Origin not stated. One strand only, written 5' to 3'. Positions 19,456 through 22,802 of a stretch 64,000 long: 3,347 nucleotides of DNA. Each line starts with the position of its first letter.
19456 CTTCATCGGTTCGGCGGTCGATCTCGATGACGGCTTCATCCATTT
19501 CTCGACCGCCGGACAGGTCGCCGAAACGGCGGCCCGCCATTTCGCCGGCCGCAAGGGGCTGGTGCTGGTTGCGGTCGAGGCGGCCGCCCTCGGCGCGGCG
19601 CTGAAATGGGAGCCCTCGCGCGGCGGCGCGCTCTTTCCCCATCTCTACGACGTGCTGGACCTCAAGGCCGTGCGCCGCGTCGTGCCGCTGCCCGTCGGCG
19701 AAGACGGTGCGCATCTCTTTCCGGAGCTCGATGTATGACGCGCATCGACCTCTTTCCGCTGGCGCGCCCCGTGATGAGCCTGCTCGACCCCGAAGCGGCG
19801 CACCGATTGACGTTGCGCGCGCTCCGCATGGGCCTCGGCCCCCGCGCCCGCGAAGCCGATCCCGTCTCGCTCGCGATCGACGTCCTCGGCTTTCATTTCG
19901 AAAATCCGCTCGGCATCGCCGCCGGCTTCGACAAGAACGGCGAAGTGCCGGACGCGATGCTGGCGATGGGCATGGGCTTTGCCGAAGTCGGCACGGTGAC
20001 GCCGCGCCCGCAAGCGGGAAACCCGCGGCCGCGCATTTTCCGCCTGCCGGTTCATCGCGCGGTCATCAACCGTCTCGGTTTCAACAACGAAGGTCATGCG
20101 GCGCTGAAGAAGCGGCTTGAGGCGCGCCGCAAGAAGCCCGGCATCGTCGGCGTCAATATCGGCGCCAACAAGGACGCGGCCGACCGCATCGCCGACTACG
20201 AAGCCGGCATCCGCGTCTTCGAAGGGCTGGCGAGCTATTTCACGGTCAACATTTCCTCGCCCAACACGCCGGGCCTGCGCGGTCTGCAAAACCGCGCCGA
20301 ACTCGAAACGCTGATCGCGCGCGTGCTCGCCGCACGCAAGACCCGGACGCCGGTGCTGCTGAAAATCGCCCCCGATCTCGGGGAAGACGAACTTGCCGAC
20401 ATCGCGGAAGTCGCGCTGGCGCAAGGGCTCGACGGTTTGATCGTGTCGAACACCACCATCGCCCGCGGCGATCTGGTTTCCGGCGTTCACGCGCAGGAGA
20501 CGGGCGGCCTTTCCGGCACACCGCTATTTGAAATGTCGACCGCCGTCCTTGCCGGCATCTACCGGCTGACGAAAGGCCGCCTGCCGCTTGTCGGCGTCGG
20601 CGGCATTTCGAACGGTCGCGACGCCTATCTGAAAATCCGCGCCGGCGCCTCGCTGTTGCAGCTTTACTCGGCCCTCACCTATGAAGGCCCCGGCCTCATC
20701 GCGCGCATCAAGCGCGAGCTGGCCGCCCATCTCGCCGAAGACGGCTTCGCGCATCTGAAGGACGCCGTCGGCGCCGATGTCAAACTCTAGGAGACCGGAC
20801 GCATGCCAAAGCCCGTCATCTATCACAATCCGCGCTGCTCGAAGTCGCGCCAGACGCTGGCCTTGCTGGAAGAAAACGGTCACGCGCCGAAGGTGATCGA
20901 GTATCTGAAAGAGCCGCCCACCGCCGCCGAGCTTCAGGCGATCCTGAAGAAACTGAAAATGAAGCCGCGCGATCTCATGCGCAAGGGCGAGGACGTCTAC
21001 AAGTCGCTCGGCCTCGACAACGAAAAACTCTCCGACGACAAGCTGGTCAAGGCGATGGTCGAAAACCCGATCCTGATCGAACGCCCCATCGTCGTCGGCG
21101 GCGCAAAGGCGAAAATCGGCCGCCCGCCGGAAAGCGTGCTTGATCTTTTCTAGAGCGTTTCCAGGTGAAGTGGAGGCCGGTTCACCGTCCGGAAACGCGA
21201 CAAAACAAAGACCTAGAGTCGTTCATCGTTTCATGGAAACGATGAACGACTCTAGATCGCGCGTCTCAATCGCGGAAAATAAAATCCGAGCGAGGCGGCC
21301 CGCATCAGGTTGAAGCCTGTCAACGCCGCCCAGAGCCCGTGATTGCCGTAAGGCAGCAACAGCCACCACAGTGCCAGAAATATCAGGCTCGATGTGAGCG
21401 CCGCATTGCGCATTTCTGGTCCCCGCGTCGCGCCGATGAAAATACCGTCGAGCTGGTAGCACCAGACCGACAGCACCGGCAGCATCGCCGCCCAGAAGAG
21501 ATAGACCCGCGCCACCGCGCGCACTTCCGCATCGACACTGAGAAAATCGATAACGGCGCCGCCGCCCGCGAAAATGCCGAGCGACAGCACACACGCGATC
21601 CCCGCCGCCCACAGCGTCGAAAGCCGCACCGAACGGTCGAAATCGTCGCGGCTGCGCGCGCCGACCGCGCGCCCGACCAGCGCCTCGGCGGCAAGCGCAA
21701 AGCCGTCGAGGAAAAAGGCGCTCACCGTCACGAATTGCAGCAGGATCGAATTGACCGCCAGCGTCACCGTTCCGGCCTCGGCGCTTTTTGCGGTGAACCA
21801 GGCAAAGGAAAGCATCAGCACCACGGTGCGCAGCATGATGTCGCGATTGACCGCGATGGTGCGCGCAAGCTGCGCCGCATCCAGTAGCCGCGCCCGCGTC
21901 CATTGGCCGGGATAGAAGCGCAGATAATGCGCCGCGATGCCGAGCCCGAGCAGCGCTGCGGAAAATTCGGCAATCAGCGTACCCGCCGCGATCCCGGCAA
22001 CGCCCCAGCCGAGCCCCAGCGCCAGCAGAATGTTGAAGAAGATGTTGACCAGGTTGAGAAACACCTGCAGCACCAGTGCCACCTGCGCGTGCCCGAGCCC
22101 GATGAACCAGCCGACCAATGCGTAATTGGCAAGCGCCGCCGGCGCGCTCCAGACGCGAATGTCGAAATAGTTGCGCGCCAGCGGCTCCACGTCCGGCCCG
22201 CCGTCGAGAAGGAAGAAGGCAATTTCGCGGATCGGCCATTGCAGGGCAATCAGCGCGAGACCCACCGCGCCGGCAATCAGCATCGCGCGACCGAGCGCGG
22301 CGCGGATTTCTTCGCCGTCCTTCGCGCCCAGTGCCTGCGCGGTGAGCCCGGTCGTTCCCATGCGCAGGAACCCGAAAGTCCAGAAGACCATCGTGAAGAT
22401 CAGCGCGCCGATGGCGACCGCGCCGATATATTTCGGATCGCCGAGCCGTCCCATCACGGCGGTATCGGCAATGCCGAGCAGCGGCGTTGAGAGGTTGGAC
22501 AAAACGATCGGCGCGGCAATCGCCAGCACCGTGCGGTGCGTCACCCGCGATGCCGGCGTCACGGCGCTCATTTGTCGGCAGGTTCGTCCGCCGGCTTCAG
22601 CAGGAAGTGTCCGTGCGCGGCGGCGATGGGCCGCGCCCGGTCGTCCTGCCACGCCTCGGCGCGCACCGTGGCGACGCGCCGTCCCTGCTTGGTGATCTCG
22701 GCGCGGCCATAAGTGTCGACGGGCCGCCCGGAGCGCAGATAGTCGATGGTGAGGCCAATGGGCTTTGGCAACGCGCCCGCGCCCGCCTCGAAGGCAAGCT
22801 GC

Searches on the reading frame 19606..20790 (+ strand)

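Call 49: search_protein_families(library=pfam, proteins=[window:19606-20790:+], max_evalue=0.0001)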
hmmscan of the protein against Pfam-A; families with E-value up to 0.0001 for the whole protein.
window:19606-20790:+ (394 aa): 1 family
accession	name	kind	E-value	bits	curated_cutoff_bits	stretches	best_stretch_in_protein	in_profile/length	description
PF01180.27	DHO_dh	-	6.1e-83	278.8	27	1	89-376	2-291/291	Dihydroorotate dehydrogenase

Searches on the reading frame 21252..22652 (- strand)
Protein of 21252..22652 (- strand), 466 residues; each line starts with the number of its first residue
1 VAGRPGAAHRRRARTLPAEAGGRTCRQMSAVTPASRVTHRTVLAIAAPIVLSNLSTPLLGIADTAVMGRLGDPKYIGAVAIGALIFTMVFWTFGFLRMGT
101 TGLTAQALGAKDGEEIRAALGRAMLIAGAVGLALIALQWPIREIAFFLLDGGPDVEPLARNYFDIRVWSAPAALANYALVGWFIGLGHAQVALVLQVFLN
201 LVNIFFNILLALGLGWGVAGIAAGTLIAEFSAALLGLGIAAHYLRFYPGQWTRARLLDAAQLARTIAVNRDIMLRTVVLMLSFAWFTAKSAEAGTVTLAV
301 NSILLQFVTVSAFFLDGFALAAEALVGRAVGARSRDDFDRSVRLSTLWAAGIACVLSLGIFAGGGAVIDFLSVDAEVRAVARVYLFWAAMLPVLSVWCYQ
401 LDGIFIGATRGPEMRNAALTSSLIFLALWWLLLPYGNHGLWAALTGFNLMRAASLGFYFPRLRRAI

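Call 49: search_protein_families(library=pfam, proteins=[window:21252-22652:-], max_evalue=0.0001)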
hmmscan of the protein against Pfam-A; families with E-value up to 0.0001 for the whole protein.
window:21252-22652:- (466 aa): 1 family
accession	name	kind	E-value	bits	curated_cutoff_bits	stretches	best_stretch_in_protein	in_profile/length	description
PF01554.23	MatE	-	1.2e-33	116.6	24.9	2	48-208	1-160/161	MatE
